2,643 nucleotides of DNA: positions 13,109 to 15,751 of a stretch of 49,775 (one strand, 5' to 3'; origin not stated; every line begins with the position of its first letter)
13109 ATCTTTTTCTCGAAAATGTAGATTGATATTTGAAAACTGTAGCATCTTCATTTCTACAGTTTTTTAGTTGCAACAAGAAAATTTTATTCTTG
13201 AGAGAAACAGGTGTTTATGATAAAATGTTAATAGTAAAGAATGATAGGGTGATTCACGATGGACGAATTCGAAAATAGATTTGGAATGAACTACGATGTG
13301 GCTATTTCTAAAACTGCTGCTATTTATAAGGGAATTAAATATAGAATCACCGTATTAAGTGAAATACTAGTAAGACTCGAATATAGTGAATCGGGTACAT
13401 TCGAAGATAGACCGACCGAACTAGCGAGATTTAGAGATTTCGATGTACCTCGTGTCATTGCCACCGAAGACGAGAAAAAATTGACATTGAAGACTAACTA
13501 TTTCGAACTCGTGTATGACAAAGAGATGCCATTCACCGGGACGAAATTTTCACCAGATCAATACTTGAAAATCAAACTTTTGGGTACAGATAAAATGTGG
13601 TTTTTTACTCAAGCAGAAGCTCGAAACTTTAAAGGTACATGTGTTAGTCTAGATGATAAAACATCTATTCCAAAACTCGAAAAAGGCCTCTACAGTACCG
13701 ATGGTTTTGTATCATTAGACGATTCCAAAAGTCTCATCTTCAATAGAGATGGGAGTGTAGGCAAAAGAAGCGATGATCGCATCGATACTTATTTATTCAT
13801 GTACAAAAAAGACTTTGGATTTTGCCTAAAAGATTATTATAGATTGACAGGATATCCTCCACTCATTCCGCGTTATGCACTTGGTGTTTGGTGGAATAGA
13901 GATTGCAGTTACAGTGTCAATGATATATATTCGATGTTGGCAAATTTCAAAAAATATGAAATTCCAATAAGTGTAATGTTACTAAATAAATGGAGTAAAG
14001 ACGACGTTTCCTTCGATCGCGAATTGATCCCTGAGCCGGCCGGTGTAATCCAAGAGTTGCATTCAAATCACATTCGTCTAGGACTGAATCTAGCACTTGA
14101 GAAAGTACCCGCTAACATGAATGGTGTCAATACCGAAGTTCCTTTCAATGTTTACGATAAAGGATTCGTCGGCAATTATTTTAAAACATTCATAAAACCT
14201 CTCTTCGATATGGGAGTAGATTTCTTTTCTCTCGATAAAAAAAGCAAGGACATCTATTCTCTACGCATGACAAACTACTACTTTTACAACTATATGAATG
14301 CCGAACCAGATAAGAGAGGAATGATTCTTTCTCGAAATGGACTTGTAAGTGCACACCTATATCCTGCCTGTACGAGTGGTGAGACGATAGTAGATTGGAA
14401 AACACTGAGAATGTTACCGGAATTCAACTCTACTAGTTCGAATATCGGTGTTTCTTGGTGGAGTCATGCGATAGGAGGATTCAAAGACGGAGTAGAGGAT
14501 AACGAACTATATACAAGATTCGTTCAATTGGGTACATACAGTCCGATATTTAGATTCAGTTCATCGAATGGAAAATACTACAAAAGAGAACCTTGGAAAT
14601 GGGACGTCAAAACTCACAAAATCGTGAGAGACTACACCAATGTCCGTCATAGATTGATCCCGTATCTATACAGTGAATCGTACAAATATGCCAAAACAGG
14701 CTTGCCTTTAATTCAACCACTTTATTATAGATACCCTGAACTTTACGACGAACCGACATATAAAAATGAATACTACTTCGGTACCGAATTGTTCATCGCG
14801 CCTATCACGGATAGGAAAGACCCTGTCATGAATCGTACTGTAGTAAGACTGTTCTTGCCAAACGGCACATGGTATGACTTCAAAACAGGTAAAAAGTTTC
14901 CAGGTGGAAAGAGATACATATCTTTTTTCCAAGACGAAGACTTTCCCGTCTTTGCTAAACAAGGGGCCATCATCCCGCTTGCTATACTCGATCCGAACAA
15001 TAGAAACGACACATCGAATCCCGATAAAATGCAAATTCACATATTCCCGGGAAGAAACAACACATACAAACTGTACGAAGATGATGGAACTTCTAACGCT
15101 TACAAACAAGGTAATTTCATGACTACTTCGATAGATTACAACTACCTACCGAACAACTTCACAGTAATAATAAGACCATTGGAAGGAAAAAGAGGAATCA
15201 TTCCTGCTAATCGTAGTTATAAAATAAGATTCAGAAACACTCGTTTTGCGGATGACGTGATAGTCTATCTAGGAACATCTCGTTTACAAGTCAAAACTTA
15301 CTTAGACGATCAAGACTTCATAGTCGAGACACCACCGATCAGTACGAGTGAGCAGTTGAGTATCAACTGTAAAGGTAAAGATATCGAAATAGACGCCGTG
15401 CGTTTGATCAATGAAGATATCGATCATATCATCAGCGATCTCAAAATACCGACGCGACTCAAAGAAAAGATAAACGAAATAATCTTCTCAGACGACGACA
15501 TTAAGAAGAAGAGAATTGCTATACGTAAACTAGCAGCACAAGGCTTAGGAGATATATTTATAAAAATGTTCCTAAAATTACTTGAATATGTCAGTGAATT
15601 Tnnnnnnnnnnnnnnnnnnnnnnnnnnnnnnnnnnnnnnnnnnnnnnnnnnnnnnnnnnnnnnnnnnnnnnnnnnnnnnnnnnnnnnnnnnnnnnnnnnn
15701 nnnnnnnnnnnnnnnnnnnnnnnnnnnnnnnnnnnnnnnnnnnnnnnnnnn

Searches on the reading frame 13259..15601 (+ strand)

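Call 9: search_protein_families(library=pfam, proteins=[window:13259-15601:+], max_evalue=0.001)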
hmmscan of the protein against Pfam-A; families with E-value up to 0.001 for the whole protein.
window:13259-15601:+ (781 aa): 3 families
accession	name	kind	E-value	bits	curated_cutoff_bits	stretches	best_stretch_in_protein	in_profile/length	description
PF01055.32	Glyco_hydro_31_2nd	-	4.7e-44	151.5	23.5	2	327-472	184-327/328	Glycosyl hydrolases family 31 TIM-barrel domain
PF21365.3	Glyco_hydro_31_3rd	-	5.1e-17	62.6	24.4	1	481-572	1-87/87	Glycosyl hydrolase family 31 C-terminal domain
PF17137.9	DUF5110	-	3e-14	53.2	27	1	591-660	2-70/71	Domain of unknown function (DUF5110)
